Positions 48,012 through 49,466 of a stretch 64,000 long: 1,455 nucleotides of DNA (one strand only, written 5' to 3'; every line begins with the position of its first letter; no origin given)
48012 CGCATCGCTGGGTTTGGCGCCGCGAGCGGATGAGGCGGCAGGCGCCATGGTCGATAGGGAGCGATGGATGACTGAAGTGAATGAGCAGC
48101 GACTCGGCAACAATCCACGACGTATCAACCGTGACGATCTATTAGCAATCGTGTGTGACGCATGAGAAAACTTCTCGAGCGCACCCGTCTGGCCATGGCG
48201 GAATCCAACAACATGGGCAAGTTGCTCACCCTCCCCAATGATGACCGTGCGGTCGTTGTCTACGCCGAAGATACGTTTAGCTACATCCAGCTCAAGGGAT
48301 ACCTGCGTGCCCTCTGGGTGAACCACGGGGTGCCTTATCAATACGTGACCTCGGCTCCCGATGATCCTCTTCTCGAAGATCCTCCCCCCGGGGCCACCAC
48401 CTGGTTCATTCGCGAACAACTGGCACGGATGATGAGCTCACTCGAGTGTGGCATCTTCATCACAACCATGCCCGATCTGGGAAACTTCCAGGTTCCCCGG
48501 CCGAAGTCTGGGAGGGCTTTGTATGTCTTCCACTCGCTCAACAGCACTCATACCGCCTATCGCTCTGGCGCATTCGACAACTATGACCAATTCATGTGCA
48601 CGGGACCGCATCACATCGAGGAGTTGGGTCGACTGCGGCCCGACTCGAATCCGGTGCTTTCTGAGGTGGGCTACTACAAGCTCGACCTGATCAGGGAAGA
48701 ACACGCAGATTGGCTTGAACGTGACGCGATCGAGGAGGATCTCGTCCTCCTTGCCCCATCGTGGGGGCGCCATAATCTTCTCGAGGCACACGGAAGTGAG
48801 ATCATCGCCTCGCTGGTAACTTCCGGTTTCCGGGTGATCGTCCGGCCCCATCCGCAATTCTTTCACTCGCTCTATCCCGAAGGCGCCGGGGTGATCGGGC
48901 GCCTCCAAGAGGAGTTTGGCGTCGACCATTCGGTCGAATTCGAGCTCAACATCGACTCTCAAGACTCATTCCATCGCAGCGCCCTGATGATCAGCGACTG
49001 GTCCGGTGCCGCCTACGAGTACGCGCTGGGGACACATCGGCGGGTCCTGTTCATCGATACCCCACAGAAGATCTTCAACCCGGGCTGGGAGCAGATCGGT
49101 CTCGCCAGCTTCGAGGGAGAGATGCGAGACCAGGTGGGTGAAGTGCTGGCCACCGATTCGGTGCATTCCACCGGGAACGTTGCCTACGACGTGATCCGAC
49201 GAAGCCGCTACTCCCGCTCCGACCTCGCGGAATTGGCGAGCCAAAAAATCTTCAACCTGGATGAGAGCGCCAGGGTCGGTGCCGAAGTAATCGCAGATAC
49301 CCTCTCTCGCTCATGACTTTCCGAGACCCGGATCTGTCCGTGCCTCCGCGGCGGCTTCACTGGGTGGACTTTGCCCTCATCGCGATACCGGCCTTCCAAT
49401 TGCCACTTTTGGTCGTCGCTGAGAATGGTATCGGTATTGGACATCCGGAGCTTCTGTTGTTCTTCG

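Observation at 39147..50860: Three paralogous membrane-anchored alkaline-phosphatase-superfamily enzymes bracket uvrB and the phosphonate operon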

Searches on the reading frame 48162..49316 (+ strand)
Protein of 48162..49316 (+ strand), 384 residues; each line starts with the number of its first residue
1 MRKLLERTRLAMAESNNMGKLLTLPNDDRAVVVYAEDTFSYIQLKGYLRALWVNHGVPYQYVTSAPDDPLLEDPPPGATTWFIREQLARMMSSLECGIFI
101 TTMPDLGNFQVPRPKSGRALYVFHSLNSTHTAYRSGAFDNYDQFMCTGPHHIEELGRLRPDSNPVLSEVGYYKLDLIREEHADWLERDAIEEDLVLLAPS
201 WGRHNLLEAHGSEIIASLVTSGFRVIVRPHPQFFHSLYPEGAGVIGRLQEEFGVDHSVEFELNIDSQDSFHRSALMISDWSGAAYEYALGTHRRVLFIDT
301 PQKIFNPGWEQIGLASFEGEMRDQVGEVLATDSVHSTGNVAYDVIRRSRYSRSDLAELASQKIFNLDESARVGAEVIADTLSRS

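Call 7: search_protein_families(library=pfam, proteins=[window:48162-49316:+], max_evalue=0.001)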
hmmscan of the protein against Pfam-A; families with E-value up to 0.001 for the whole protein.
window:48162-49316:+ (384 aa): 0 families

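Call 21: search_protein_families(library=pfam, proteins=[window:48162-49316:+], max_evalue=10)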
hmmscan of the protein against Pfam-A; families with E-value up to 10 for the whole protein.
window:48162-49316:+ (384 aa): 1 family
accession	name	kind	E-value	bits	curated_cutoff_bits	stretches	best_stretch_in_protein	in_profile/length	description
PF04464.20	Glyphos_transf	-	0.18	11.1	22.1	1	139-289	133-284/367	CDP-Glycerol:Poly(glycerophosphate) glycerophosphotransferase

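Call 22: search_protein_families(library=ncbifam, proteins=[window:48162-49316:+], max_evalue=0.1)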
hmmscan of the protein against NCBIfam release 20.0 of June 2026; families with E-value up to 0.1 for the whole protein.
window:48162-49316:+ (384 aa): 0 families

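Call 36: find_homologous_proteins(query=window:48162-49316:+)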
Query window:48162-49316:+ (384 aa): 688 proteins with E <= 0.001 among 6875 candidates; the best 120 are listed.
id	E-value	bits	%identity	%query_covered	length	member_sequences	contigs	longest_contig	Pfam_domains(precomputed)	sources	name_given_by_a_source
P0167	4.9e-260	880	100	100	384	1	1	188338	-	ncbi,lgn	ncbi:MAG: hypothetical protein ACLFWH_01890 [Actinomycetota bacterium]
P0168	2.5e-204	696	80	99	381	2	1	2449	-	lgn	-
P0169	1.1e-194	665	76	99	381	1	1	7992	-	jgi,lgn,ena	-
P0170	3.0e-189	647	74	98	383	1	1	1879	-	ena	-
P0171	5.8e-180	616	71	99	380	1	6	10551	-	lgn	-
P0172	6.7e-178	609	70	99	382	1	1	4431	-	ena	-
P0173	6.4e-177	606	70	99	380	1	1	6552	-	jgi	jgi:hypothetical protein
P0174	6.5e-177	606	70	98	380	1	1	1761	-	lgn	-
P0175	8.1e-177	606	69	100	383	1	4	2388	-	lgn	-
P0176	1.9e-175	601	71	95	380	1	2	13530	-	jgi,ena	-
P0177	6.5e-175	600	68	99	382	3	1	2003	-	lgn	-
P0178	6.9e-175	600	69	98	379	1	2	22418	-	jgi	jgi:hypothetical protein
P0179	1.5e-174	598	69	99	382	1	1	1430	-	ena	-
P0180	2.0e-173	595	69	96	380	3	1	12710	-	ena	-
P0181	3.1e-173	594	69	98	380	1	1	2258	-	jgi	jgi:hypothetical protein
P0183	3.3e-172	591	67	100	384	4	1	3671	PF04464.21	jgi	jgi:hypothetical protein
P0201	4.7e-149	515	62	95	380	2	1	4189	PF04464.21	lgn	-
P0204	3.2e-123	430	52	97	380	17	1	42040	-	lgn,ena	-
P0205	1.8e-122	427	53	98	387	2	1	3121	PF04464.21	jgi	-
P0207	7.1e-122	425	51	96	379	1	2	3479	PF04464.21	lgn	-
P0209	2.4e-121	423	52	97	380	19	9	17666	PF04464.21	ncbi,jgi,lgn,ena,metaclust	metaclust:\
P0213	8.6e-119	415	51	98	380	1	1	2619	PF04464.21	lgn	-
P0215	1.7e-118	414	52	98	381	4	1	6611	PF04464.21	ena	-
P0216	1.7e-118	414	51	99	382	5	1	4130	PF04464.21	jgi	-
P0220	2.9e-117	410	52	97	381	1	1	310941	-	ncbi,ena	-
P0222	1.8e-116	407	51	98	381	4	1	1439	PF04464.21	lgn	-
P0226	8.5e-116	405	51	97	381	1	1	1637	PF04464.21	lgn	-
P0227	4.5e-115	403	50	96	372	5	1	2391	PF04464.21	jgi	jgi:YidC/Oxa1 family membrane protein insertase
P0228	5.1e-115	402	51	97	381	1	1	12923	PF04464.21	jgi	jgi:YidC/Oxa1 family membrane protein insertase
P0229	5.4e-115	402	51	97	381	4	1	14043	PF04464.21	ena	-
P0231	6.3e-114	399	52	97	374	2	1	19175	PF04464.21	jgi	jgi:YidC/Oxa1 family membrane protein insertase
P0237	8.7e-110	385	48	98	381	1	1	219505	PF04464.21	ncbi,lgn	-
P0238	4.5e-109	383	51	91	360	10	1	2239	PF04464.21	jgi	jgi:YidC/Oxa1 family membrane protein insertase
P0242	1.0e-102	362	49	96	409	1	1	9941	PF04464.21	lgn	-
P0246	4.3e-100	353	45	97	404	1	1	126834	PF04464.21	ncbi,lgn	ncbi:MAG: CDP-glycerol glycerophosphotransferase family protein [Planctomycetota bacterium]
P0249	3.1e-99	351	45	99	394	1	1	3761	PF04464.21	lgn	-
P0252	9.0e-99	349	44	99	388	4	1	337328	PF04464.21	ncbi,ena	-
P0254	1.2e-98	349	47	95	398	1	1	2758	PF04464.21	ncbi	-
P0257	6.7e-98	346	44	95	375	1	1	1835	PF04464.21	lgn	-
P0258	1.4e-97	345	46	99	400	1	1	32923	-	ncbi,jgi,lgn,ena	-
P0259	3.2e-97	344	44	98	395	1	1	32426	PF04464.21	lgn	-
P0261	3.3e-97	344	44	97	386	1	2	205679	-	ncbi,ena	-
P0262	3.4e-97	344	44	95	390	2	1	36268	PF04464.21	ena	-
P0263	4.7e-97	343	44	95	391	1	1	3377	PF04464.21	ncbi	-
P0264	5.7e-97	343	43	100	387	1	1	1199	PF04464.21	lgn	-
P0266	6.7e-97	343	44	98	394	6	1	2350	PF04464.21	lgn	-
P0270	3.6e-96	340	45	99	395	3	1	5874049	-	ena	-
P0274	1.4e-95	339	41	99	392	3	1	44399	PF04464.21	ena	-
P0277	7.2e-95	336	44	100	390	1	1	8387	PF04464.21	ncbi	ncbi:MAG: CDP-glycerol glycerophosphotransferase family protein [Acidimicrobiia bacterium]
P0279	9.9e-95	336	42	97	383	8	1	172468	PF04464.21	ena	-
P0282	1.5e-94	335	42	97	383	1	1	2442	PF04464.21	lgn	-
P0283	1.5e-94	335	42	99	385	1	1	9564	PF04464.21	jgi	jgi:hypothetical protein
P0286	3.1e-94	334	43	100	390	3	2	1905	PF04464.21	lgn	-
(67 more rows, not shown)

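Call 54: search_solved_structures(query=A4, max_evalue=10, show_alignments=2)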
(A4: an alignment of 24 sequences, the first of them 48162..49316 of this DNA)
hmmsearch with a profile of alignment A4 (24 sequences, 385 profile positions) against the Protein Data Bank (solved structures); distinct sequences matched with E-value up to 10: 1.
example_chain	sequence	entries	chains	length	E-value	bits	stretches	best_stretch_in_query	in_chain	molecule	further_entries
4rf6_A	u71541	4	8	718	0.56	11.9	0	29-68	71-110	Arginine kinase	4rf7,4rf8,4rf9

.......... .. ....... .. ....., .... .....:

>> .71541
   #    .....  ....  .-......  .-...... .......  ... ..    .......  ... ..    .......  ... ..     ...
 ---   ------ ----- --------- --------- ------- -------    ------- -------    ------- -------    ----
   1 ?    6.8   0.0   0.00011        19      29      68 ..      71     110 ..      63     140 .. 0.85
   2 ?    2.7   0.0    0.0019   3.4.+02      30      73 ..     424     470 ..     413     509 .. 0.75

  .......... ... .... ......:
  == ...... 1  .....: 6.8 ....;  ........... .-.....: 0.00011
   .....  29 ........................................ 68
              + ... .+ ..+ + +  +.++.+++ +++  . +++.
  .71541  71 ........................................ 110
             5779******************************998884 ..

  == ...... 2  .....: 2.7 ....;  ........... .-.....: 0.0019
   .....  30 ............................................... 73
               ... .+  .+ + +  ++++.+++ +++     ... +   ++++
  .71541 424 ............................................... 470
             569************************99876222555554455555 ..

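Call 55: search_protein_families(library=pfam, alignment_id=A4, max_evalue=0.01)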
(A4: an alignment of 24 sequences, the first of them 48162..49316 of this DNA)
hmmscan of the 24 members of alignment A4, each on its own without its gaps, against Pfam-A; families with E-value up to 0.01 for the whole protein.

A. member 1, window:48162-49316:+ (384 aa): 0 families

B. families by the number of members that match (of 24 scanned): 1 family
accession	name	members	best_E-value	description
PF04464.20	Glyphos_transf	21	7.5e-10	CDP-Glycerol:Poly(glycerophosphate) glycerophosphotransferase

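Call 65: predict_structure(alignment_id=A4)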
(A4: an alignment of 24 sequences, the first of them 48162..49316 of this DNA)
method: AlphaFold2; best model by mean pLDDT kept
length: 384 residues; sequences in the alignment: 24
mean_pLDDT: 94.1   pTM: 0.90
mean pLDDT of the five models: 94.1, 93.7, 93.8, 93.0, 92.9
residues with pLDDT >= 90: 322; 70-90: 62; 50-70: 0; < 50: 0
segments of 3 or more residues with pLDDT < 50: none
pLDDT, mean of each block of 10 residues (from residue 1): 84 95 96 92 95 98 94 96 95 97 89 95 93 91 97 92 94 96 95 96 94 98 97 88 97 96 87 97 96 97 89 92 96 97 91 93 97 98 86
secondary structure, 60 per line:
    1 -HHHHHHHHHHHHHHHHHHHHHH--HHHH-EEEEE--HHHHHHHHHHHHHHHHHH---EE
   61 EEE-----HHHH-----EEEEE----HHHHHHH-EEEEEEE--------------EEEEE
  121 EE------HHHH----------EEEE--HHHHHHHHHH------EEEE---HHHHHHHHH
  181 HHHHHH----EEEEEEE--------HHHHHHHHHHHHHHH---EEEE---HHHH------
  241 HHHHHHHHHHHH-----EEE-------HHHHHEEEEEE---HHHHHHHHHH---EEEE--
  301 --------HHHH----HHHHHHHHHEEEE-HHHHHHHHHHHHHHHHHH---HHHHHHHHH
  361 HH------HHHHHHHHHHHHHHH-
elements in order: H2-23 H26-29 E31-35 H38-55 E59-63 H69-72 E78-82 H87-93 E95-101 E116-122 H129-132 E143-146 H149-158 E165-168 H172-186 E191-197 H206-220 E224-227 H231-234 H241-252 E258-260 H268-272 E273-278 H282-291 E295-298 H309-312 H317-325 E326-329 H331-348 H352-362 H369-383

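Call 67: find_encoding_contigs(protein=P0246, flank=10000, max_places=1)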
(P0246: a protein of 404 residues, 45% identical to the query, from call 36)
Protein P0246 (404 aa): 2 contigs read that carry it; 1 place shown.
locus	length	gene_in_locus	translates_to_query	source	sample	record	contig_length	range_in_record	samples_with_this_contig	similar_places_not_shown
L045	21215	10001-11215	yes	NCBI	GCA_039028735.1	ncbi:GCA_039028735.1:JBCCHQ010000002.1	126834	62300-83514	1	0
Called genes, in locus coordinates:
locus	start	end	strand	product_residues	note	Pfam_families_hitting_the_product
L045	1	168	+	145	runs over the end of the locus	PF10604:Polyketide_cyc2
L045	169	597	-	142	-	-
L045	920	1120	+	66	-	-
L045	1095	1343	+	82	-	PF00583:Acetyltransf_1 (weak), PF13508:Acetyltransf_7 (weak)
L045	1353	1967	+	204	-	PF05175:MTS (weak), PF13489:Methyltransf_23, PF03848:TehB (weak), PF01209:Ubie_methyltran (weak), PF13847:Methyltransf_31, PF08241:Methyltransf_11, PF08242:Methyltransf_12, PF13649:Methyltransf_25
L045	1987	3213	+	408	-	PF07690:MFS_1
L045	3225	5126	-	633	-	PF00005:ABC_tran, PF03193:RsgA_GTPase (faint), PF13555:AAA_29 (faint), PF13304:AAA_21 (weak), PF12848:ABC_tran_Xtn (weak), PF00005:ABC_tran, PF13191:AAA_16 (weak), PF16326:ABC_tran_CTD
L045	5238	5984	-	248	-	PF13578:Methyltransf_24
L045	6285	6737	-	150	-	-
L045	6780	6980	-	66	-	-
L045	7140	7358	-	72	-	-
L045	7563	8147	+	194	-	-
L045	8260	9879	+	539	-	PF00884:Sulfatase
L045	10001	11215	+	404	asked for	PF04464:Glyphos_transf (weak)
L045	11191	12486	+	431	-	PF01467:CTP_transf_like, PF13714:PEP_mutase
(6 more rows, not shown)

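Call 68: find_encoding_contigs(protein=P0270, flank=10000, max_places=1)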
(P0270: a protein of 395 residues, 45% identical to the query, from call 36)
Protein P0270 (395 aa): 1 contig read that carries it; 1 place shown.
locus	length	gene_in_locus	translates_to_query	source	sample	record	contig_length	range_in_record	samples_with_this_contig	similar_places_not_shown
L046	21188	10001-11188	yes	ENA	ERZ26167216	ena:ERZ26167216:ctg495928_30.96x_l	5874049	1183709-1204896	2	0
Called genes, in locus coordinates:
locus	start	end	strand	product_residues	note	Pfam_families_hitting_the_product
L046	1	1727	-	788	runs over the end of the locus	PF12704:MacB_PCD (faint), PF02687:FtsX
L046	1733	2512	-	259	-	PF00005:ABC_tran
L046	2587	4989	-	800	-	PF04945:YHS, PF19335:HMBD, PF00122:E1-E2_ATPase, PF00702:Hydrolase, PF08282:Hydrolase_3 (faint)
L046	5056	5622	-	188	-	-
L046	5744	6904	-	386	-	PF00465:Fe-ADH, PF13685:Fe-ADH_2, PF25137:ADH_Fe_C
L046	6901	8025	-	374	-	PF02776:TPP_enzyme_N, PF02775:TPP_enzyme_C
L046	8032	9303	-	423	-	PF01467:CTP_transf_like, PF13714:PEP_mutase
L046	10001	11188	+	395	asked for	-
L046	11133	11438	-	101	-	-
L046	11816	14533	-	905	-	PF00330:Aconitase, PF00694:Aconitase_C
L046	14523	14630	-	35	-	-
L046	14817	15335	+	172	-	PF00132:Hexapep (weak), PF25087:GMPPB_C (faint), PF25084:LbH_EIF2B (weak), PF00132:Hexapep (weak), PF14602:Hexapep_2 (weak)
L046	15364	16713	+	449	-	PF13393:tRNA-synt_His, PF00587:tRNA-synt_2b, PF13393:tRNA-synt_His (weak), PF03129:HGTP_anticodon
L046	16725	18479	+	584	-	PF01336:tRNA_anti-codon, PF00152:tRNA-synt_2, PF02938:GAD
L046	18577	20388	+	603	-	PF02518:HATPase_c, PF13589:HATPase_c_3, PF01119:DNA_mis_repair, PF08676:MutL_C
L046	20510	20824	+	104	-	PF00216:Bac_DNA_binding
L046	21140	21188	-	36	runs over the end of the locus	-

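Call 69: find_encoding_contigs(protein=P0252, flank=10000, max_places=1)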
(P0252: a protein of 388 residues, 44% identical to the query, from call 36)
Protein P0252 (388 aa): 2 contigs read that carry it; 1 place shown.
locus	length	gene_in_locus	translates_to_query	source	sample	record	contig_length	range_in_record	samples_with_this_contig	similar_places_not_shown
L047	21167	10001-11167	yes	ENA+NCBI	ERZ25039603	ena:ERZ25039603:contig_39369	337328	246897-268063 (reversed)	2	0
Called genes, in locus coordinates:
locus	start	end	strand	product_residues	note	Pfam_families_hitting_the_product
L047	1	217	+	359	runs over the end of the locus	PF01041:DegT_DnrJ_EryC1, PF01053:Cys_Met_Meta_PP, PF01212:Beta_elim_lyase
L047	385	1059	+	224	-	PF17836:PglD_N, PF25087:GMPPB_C (faint), PF25084:LbH_EIF2B (faint), PF00132:Hexapep (weak)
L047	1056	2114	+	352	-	PF13469:Sulfotransfer_3 (faint)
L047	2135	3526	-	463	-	PF00884:Sulfatase, PF01663:Phosphodiest (weak), PF16347:SGSH_C (weak)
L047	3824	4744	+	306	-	PF12974:Phosphonate-bd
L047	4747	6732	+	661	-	PF00884:Sulfatase (weak), PF03793:PASTA (weak)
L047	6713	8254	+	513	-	PF00884:Sulfatase (faint)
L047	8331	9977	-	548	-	-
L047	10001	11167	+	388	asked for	PF04464:Glyphos_transf (faint)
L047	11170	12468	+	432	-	PF01467:CTP_transf_like, PF13714:PEP_mutase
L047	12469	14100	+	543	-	PF00884:Sulfatase (faint), PF01663:Phosphodiest, PF02776:TPP_enzyme_N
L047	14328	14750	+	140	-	PF02775:TPP_enzyme_C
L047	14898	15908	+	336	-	PF00465:Fe-ADH, PF13685:Fe-ADH_2, PF25137:ADH_Fe_C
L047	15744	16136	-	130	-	-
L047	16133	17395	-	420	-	-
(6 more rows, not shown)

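Call 73: find_encoding_contigs(protein=P0261, flank=10000, max_places=1)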
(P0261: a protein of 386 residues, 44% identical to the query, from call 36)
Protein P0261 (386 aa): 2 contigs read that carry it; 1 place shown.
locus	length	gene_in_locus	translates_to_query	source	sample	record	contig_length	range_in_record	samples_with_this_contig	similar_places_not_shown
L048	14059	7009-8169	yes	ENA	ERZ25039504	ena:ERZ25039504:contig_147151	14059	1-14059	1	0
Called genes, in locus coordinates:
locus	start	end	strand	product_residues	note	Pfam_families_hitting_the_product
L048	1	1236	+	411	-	?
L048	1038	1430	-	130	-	-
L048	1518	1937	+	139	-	PF09594:GT87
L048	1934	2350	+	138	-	-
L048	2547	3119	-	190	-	PF05711:TylF, PF13578:Methyltransf_24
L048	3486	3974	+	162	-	PF01467:CTP_transf_like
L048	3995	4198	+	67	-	PF13714:PEP_mutase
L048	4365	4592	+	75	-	PF13714:PEP_mutase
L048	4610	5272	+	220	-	PF02776:TPP_enzyme_N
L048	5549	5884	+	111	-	PF02775:TPP_enzyme_C (weak)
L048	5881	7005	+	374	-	PF00465:Fe-ADH, PF13685:Fe-ADH_2, PF25137:ADH_Fe_C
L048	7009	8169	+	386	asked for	-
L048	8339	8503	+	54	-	-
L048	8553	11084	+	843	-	PF01663:Phosphodiest (faint), PF00884:Sulfatase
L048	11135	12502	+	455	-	PF13231:PMT_2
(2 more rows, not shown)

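Call 74: find_encoding_contigs(protein=P0279, flank=10000, max_places=1)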
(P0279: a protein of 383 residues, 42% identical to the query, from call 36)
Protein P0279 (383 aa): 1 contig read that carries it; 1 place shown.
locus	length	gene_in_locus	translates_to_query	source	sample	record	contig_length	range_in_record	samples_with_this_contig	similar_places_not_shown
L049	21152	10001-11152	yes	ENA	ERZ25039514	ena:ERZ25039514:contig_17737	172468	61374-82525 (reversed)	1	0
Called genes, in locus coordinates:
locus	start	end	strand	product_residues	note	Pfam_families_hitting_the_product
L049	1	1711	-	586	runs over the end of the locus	PF00535:Glycos_transf_2, PF13641:Glyco_tranf_2_3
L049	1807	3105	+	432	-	PF01467:CTP_transf_like, PF13714:PEP_mutase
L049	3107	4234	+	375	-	PF02776:TPP_enzyme_N, PF02775:TPP_enzyme_C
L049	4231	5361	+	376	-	PF00465:Fe-ADH, PF13685:Fe-ADH_2 (weak), PF25137:ADH_Fe_C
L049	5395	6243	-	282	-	PF01370:Epimerase, PF04321:RmlD_sub_bind, PF16363:GDP_Man_Dehyd (weak)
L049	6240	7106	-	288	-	PF00483:NTP_transferase, PF12804:NTP_transf_3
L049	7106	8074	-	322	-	PF01073:3Beta_HSD, PF01370:Epimerase, PF02719:Polysacc_synt_2, PF04321:RmlD_sub_bind, PF07993:NAD_binding_4 (weak), PF13460:NAD_binding_10, PF16363:GDP_Man_Dehyd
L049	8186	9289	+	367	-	PF01757:Acyl_transf_3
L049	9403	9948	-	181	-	PF00908:dTDP_sugar_isom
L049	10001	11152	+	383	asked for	PF04464:Glyphos_transf (faint)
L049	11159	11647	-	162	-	-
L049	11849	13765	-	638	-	PF00884:Sulfatase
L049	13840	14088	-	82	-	-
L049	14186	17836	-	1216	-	PF00534:Glycos_transf_1, PF13692:Glyco_trans_1_4, PF20706:GT4-conflict (weak), PF07021:MetW, PF13489:Methyltransf_23, PF08241:Methyltransf_11, PF08242:Methyltransf_12, PF13649:Methyltransf_25, +1 more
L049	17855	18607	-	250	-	PF13604:AAA_30 (faint), PF13555:AAA_29 (faint), PF00005:ABC_tran, PF13304:AAA_21 (faint)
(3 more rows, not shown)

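Call 75: find_encoding_contigs(protein=P0220, flank=10000, max_places=1)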
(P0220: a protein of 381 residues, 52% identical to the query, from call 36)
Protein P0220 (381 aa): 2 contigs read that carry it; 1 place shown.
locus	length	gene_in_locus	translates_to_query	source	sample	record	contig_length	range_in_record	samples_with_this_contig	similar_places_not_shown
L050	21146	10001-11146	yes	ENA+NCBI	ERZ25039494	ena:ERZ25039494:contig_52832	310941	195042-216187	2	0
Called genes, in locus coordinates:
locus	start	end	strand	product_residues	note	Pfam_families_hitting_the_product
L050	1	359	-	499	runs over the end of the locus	PF07730:HisKA_3, PF02518:HATPase_c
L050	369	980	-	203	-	-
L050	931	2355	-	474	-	-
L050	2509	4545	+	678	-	PF04851:ResIII, PF00270:DEAD (faint), PF17757:UvrB_inter, PF27431:UvrB_3rd, PF00271:Helicase_C, PF12344:UvrB, PF02151:UVR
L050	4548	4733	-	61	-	-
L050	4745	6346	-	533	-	PF00884:Sulfatase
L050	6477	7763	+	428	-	PF01467:CTP_transf_like, PF13714:PEP_mutase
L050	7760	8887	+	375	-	PF02776:TPP_enzyme_N, PF02775:TPP_enzyme_C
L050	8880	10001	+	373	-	PF00465:Fe-ADH, PF25137:ADH_Fe_C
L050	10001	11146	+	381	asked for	-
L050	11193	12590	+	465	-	PF00535:Glycos_transf_2, PF13489:Methyltransf_23, PF08241:Methyltransf_11, PF08242:Methyltransf_12, PF13649:Methyltransf_25, PF13847:Methyltransf_31 (weak)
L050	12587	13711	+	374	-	-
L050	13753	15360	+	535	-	PF00005:ABC_tran (faint), PF17760:UvrA_inter, PF17755:UvrA_DNA-bind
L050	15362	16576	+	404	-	PF00005:ABC_tran (faint), PF02463:SMC_N (faint), PF13304:AAA_21 (faint)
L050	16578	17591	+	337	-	-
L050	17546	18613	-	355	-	-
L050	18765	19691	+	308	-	PF01073:3Beta_HSD, PF01370:Epimerase, PF16363:GDP_Man_Dehyd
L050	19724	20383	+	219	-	PF13489:Methyltransf_23, PF08241:Methyltransf_11, PF08242:Methyltransf_12, PF13649:Methyltransf_25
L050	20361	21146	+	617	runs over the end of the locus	PF01541:GIY-YIG, PF27096:UvrC_M, PF02151:UVR (weak), PF22920:UvrC_RNaseH, PF08459:UvrC_RNaseH_dom, PF14520:HHH_5 (weak)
